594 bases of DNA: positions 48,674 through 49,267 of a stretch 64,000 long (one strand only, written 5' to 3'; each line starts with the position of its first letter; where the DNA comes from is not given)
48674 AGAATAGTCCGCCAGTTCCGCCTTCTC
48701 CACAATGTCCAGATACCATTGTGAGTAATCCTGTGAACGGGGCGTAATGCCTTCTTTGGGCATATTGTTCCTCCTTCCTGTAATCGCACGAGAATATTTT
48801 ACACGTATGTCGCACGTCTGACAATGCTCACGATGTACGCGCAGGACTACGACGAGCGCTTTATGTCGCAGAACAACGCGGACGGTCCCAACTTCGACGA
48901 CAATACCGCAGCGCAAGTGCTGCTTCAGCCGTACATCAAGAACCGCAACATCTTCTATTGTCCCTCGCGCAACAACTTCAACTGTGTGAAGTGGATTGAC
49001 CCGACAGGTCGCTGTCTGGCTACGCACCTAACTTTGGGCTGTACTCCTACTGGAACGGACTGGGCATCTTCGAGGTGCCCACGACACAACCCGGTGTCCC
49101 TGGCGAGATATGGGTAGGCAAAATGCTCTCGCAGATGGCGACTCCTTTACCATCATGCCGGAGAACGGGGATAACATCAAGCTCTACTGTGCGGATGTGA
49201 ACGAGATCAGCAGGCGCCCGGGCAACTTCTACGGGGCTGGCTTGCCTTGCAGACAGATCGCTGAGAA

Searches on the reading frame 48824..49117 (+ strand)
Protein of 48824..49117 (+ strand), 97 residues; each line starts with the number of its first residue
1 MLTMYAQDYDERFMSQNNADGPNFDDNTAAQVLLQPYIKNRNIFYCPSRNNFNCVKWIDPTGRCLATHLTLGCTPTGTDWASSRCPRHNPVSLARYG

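Call 23: search_protein_families(library=pfam, proteins=[window:48824-49117:+], max_evalue=0.01)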
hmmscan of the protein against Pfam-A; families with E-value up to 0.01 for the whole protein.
window:48824-49117:+ (97 aa): 0 families
